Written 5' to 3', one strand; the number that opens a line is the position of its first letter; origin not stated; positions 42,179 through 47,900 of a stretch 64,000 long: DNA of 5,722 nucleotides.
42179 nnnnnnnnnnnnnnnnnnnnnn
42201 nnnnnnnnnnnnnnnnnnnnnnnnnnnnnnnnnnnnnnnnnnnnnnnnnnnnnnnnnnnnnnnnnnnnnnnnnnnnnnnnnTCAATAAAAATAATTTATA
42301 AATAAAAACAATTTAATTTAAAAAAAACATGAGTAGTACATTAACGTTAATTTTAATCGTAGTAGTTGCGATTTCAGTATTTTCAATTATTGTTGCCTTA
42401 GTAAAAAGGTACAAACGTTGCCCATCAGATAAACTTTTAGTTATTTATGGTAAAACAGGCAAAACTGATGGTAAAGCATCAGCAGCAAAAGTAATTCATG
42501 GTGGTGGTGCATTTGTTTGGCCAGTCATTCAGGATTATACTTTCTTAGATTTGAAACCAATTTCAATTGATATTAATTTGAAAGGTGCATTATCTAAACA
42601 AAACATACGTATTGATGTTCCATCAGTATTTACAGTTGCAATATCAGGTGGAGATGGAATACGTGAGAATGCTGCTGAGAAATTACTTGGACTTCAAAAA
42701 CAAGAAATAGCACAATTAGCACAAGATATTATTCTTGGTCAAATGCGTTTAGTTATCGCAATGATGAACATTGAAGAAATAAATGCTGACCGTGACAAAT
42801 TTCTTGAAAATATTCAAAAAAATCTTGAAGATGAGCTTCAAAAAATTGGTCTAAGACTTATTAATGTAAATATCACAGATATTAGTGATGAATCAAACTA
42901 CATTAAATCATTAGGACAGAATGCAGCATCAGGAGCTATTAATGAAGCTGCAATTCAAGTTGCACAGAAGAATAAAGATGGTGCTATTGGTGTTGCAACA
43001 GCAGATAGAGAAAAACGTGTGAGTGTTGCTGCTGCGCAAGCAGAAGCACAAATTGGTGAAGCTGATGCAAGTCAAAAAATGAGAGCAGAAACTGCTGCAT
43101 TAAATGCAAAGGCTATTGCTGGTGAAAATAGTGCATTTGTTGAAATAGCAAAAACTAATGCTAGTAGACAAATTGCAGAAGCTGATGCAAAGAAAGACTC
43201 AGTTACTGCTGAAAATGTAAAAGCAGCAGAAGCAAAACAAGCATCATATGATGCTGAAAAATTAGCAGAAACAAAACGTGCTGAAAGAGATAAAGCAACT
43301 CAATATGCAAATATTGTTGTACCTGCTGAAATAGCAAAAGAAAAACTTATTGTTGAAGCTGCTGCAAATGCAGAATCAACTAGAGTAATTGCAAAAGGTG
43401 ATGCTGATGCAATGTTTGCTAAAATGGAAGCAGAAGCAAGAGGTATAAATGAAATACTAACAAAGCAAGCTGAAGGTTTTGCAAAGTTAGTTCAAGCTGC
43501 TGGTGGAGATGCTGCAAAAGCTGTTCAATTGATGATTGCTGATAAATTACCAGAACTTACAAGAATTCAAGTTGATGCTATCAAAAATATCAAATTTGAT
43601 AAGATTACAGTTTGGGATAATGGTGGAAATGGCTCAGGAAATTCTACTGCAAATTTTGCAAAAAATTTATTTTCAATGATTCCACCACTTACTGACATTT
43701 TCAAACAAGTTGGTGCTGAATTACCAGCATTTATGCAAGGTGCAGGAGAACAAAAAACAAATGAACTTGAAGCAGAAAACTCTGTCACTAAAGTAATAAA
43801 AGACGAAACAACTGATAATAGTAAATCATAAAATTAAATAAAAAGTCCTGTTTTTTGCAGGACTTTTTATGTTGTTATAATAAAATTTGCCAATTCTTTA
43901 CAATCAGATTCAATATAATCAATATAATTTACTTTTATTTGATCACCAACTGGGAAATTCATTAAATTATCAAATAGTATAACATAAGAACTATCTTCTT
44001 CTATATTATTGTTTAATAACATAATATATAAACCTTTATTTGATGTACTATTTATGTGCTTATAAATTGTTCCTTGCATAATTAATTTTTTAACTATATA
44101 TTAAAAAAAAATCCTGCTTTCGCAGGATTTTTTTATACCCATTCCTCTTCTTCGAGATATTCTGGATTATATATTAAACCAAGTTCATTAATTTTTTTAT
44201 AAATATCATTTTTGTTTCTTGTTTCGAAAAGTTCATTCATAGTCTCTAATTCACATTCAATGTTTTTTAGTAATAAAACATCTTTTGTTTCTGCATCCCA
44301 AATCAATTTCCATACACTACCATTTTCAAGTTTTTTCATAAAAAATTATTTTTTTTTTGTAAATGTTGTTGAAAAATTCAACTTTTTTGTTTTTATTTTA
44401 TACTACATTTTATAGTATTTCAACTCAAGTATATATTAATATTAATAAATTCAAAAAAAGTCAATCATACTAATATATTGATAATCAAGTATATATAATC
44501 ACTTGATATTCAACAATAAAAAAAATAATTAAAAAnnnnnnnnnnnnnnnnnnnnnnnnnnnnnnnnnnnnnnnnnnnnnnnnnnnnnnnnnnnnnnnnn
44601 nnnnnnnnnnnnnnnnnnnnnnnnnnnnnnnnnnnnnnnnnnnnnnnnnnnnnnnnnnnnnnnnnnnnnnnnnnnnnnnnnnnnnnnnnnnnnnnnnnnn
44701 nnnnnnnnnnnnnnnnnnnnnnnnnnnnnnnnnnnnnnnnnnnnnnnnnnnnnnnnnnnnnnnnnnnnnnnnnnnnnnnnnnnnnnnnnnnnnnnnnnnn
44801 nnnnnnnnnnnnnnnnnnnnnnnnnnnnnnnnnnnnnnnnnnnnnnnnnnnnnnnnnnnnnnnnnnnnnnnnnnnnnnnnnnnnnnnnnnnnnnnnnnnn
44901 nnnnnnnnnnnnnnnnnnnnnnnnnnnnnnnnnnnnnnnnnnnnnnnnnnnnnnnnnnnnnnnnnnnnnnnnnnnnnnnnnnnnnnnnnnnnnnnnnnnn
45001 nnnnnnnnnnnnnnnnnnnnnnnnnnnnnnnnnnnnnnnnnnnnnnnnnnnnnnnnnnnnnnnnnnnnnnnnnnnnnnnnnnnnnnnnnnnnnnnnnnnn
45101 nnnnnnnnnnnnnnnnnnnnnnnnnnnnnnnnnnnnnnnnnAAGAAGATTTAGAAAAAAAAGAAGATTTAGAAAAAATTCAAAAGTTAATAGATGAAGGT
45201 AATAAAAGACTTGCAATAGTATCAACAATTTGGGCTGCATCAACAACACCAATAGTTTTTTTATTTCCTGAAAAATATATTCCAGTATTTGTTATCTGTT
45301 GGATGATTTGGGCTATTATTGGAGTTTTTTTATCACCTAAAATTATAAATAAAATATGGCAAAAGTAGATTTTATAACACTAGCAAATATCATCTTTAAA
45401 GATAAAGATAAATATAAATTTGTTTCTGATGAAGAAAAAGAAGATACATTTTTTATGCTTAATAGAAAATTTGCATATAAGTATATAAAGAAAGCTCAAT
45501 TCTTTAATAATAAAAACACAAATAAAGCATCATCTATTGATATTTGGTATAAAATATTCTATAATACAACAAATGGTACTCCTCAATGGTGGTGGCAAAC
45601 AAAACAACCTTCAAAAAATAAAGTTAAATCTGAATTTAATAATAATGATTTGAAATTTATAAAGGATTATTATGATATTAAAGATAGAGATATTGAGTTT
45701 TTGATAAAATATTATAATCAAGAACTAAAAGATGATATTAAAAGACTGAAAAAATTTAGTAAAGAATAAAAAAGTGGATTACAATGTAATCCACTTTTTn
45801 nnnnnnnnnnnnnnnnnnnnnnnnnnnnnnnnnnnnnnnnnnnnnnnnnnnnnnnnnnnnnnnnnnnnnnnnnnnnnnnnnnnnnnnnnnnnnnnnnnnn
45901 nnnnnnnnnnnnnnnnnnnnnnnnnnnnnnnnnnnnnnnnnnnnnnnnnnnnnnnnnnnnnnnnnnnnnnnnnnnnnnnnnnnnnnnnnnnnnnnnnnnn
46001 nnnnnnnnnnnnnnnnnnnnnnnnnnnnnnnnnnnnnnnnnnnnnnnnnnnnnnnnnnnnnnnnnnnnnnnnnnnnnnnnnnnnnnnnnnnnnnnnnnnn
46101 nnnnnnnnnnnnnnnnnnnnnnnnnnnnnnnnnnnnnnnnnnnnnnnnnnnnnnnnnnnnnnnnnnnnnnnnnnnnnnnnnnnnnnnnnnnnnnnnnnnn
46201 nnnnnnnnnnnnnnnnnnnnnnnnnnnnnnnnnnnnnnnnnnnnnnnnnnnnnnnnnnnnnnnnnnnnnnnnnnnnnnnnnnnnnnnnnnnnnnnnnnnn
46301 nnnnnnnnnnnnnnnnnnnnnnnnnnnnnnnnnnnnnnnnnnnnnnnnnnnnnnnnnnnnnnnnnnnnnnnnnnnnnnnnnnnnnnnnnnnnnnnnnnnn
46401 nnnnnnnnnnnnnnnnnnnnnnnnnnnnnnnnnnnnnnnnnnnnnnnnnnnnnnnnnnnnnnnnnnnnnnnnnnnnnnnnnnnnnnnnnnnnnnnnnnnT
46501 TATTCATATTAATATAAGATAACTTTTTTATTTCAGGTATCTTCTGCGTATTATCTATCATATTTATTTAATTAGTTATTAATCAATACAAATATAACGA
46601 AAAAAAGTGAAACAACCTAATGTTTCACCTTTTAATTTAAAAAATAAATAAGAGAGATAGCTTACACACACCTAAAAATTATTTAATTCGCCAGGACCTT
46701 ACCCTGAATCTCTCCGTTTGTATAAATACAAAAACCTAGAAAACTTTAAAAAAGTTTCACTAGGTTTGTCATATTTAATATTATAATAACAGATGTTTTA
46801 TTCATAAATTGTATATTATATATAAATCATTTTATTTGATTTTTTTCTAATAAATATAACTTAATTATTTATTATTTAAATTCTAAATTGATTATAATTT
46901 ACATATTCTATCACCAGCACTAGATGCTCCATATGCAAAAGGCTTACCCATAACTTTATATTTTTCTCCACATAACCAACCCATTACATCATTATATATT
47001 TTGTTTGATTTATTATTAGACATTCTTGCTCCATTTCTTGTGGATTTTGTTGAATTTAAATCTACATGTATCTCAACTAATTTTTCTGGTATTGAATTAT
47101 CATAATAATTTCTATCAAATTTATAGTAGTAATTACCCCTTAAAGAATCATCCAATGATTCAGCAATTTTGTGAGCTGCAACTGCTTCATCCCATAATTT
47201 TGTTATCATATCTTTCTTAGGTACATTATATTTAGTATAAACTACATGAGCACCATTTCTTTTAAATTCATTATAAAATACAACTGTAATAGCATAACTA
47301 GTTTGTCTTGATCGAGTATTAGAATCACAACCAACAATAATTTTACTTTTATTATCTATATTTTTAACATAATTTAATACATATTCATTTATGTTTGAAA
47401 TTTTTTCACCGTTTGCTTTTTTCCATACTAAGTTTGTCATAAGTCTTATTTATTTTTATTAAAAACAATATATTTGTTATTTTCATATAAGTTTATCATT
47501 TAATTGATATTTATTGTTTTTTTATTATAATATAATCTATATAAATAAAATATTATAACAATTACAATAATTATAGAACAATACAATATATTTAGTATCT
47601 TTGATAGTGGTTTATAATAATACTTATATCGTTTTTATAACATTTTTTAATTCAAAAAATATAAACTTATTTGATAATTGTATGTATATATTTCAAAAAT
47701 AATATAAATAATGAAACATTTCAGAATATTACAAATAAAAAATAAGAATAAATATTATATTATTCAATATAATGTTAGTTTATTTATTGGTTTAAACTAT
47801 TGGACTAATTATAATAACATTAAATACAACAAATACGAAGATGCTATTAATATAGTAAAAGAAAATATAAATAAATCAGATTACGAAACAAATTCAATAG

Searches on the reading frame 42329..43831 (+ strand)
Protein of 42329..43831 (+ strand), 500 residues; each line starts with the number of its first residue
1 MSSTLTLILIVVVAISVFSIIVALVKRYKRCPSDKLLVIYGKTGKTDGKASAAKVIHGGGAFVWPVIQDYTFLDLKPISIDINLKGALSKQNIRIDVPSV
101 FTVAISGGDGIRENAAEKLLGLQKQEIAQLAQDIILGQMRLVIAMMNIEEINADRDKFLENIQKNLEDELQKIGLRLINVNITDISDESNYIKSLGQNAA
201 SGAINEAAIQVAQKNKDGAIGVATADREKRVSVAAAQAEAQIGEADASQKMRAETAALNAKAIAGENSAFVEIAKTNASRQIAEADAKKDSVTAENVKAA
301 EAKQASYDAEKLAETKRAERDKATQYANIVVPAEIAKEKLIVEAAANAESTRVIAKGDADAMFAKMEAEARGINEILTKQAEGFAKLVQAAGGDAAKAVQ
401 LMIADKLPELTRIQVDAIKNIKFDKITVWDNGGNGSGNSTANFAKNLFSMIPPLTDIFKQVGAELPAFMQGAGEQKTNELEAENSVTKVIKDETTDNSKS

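Call 13: search_protein_families(library=pfam, proteins=[window:42329-43831:+], max_evalue=0.01)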
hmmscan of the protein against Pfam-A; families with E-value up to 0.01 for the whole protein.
window:42329-43831:+ (500 aa): 2 families
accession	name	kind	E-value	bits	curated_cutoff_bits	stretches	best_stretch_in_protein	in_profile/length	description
PF01145.31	Band_7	-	2.6e-28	99.7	23.6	1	34-215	6-175/176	SPFH domain / Band 7 family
PF13421.11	Band_7_1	-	0.0088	16.1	24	0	122-197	128-205/211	SPFH domain-Band 7 family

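Call 26: find_related_loci(query=window:42329-43831:+, collection=viral_contigs, flank=5000)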
Query window:42329-43831:+ (500 aa) in viral_contigs; peptide patterns used: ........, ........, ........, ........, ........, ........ (x = any residue, [..] = any of these).
32 stretches matched a pattern; 14 encode a relative of the query (tblastn E <= 1e-3); 14 distinct loci.
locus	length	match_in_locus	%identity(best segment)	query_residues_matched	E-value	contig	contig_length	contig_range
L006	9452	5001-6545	66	6-499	0e+0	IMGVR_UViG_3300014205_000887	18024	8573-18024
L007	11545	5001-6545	66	6-499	0e+0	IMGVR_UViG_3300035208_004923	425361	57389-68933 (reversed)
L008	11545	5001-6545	66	6-499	0e+0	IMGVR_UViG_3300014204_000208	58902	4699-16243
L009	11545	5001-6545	66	6-499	0e+0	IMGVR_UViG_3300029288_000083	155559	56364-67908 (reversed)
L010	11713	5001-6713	31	22-458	7e-65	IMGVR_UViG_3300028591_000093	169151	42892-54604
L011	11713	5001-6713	31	22-458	7e-65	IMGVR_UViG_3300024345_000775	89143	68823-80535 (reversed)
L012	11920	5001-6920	39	6-466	6e-56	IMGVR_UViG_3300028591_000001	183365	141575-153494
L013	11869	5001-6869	38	5-458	2e-55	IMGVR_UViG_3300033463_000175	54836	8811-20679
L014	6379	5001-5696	41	1-223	9e-53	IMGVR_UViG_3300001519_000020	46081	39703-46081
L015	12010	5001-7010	41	1-467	7e-53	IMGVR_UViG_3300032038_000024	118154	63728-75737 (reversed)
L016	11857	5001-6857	35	6-458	3e-50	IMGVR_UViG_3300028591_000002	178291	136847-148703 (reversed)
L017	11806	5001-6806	34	24-459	2e-48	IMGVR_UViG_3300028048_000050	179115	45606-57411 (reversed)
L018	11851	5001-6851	36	5-458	4e-50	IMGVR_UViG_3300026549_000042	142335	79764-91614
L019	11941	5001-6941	37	6-479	6e-54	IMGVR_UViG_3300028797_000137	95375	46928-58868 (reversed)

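Call 57: find_related_loci(query=window:42329-43831:+, collection=metagenome_contigs, flank=6000)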
Query window:42329-43831:+ (500 aa) in metagenome_contigs; peptide patterns used: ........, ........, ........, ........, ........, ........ (x = any residue, [..] = any of these).
600 stretches matched a pattern (row limit reached: there are more); 339 encode a relative of the query (tblastn E <= 1e-3); the best 80 are kept; 80 distinct loci.
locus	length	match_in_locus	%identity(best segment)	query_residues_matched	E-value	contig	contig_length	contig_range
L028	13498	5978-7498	55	1-490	3e-173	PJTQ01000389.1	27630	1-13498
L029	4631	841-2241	58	2-469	8e-178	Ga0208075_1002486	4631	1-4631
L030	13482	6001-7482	55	1-476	2e-172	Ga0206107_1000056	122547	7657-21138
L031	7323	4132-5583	56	6-471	3e-172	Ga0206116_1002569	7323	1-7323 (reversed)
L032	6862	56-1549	55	7-480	4e-172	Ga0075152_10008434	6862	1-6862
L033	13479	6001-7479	55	6-480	3e-171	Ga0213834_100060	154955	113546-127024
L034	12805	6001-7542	54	6-499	5e-171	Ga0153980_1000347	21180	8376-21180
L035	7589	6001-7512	54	6-497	5e-171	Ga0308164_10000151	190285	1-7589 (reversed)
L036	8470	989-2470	55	7-476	1e-170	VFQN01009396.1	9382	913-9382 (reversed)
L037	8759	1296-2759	55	7-476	1e-169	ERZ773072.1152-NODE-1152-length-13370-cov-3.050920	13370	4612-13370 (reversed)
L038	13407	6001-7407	57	6-471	9e-170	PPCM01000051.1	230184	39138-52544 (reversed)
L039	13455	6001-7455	55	21-488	1e-167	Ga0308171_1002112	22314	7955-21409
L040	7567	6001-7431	55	22-480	9e-167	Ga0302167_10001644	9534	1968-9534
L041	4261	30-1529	54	9-479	4e-171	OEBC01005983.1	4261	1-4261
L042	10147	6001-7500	54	9-479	2e-165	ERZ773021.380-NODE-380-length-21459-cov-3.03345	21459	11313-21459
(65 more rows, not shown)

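Call 58: find_related_loci(query=window:42329-43831:+, collection=genome_contigs, flank=2500)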
Query window:42329-43831:+ (500 aa) in genome_contigs; peptide patterns used: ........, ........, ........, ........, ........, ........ (x = any residue, [..] = any of these).
600 stretches matched a pattern (row limit reached: there are more); 430 encode a relative of the query (tblastn E <= 1e-3); the best 80 are kept; 80 distinct loci.
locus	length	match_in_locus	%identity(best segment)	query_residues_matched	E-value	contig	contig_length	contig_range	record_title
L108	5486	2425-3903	55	6-480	7e-176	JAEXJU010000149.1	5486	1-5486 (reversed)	MAG: Bacteroidetes bacterium isolate OH_HBlB_20 k127_1511432, whole genome shotgun sequence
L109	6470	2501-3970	55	8-471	5e-172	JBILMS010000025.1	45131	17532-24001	MAG: Flavobacteriales bacterium isolate ME2017-09-07_3300037541_group7_bin106 Rohwer_bin1002_scaffold_339_c1, whole geno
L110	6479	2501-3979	55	6-480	4e-172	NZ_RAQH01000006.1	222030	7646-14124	Epilithonimonas arachidiradicis strain DSM 27620 Ga0170462_106, whole genome shotgun sequence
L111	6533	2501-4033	53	6-498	9e-172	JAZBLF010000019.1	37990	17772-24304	MAG: Bacteroidota bacterium isolate AB051-bin4 NODE_19_length_37990_cov_27.816686, whole genome shotgun sequence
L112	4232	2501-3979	55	6-480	2e-173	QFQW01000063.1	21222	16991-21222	MAG: Chryseobacterium sp. isolate S2_003_000_R2_7 S2_003_000_R2_scaffold_2069, whole genome shotgun sequence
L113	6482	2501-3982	55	6-481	2e-171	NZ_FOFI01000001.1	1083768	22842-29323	Epilithonimonas lactis strain DSM 19921, whole genome shotgun sequence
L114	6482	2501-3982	55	1-476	6e-171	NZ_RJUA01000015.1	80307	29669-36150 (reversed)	Lacihabitans sp. LS3-19 jcf7180000023180, whole genome shotgun sequence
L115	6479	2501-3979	55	6-480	2e-170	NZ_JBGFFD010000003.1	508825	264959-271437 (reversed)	Chryseobacterium tongliaoense strain MD-1 MD-1_scaffold3, whole genome shotgun sequence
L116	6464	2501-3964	55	7-476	6e-170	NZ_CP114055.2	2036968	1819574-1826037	Bergeyella cardium strain BCV chromosome, complete genome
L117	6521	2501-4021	56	1-480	3e-169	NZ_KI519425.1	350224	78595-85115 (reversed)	Runella limosa DSM 17973 K339DRAFT_scaffold00007.7, whole genome shotgun sequence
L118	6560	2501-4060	54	7-497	1e-168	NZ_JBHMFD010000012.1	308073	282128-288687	Bergeyella porcorum strain CECT 9006 platanus_K_17_124_12, whole genome shotgun sequence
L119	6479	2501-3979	54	6-480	2e-168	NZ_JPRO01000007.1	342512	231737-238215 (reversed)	Chryseobacterium luteum strain DSM 18605 Contig07, whole genome shotgun sequence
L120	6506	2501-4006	54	21-500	5e-168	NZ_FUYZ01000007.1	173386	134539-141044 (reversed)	Soonwooa buanensis strain DSM 22323, whole genome shotgun sequence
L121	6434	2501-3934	55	21-480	5e-168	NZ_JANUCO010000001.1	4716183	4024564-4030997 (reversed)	Chryseobacterium ginsenosidimutans strain THG 15 Ga0417196_01, whole genome shotgun sequence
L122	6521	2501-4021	55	1-480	4e-168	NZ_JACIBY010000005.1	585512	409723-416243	Runella defluvii strain DSM 17976 Ga0373287_05, whole genome shotgun sequence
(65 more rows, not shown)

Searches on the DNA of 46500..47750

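Call 67: search_rna_families(source=window, start=46500, end=47750, threshold=evalue, max_evalue=1)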
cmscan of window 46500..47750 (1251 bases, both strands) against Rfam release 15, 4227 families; matches with E-value up to 1: 1.
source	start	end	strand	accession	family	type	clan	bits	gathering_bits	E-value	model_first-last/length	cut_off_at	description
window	47209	47270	-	RF00253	mir-101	Gene; miRNA;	-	17.5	60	0.81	1-75/75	no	mir-101 microRNA precursor family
